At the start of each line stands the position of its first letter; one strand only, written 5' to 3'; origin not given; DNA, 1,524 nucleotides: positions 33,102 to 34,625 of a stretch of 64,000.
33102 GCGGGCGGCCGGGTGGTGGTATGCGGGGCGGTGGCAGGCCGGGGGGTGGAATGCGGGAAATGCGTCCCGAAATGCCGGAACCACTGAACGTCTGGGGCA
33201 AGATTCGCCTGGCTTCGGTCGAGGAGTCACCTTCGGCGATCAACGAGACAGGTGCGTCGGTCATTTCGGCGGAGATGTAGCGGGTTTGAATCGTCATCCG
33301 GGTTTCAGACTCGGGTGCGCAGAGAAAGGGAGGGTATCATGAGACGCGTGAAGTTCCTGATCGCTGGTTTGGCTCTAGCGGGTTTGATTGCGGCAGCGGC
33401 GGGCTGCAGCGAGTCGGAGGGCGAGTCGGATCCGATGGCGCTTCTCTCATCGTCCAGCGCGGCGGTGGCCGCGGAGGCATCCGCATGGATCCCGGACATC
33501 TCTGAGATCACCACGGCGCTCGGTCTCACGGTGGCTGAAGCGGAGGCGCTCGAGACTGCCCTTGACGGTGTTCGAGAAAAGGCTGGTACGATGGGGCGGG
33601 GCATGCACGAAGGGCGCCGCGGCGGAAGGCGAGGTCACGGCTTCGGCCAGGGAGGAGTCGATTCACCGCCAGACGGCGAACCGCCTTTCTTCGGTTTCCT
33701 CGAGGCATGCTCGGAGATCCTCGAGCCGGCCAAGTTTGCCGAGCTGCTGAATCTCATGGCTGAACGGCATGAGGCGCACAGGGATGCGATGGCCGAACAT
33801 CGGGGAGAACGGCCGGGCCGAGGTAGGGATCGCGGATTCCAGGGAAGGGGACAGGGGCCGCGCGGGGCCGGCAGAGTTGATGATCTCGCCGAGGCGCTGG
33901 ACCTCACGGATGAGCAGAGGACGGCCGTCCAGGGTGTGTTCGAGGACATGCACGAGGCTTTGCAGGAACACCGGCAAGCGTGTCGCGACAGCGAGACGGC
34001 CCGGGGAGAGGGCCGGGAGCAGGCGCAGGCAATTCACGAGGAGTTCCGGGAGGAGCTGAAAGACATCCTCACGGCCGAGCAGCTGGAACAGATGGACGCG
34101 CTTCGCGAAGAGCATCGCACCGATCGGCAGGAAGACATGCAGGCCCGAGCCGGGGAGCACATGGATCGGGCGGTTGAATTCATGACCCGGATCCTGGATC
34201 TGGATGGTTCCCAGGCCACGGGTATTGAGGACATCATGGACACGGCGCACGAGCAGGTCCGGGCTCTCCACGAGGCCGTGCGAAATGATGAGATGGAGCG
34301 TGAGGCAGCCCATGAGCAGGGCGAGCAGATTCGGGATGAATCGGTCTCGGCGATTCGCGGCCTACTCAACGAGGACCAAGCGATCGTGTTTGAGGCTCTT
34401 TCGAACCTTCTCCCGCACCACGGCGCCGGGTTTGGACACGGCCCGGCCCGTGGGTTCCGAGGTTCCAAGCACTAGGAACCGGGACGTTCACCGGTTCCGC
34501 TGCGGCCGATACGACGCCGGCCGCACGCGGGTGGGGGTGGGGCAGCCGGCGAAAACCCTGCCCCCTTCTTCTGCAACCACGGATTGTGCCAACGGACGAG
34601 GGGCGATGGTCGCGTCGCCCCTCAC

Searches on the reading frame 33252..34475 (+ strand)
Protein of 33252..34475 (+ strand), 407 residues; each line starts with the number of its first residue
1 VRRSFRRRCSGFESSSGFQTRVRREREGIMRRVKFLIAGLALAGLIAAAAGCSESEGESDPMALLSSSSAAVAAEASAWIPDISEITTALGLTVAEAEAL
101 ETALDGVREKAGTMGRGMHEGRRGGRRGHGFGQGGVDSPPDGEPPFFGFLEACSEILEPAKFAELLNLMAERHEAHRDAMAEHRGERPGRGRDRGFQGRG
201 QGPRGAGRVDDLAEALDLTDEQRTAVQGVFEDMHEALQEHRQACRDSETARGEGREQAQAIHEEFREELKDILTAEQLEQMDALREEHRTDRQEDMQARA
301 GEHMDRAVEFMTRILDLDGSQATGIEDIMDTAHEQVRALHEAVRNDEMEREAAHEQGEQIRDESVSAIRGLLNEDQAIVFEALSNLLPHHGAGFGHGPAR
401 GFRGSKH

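Call 10: search_protein_families(library=pfam, proteins=[window:33252-34475:+], max_evalue=0.001)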
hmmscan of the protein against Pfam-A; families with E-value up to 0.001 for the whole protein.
window:33252-34475:+ (407 aa): 1 family
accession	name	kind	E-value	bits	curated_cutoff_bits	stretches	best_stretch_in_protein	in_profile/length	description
PF07813.17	LTXXQ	-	4.8e-09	37.3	24.3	1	205-262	2-61/100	LTXXQ motif family protein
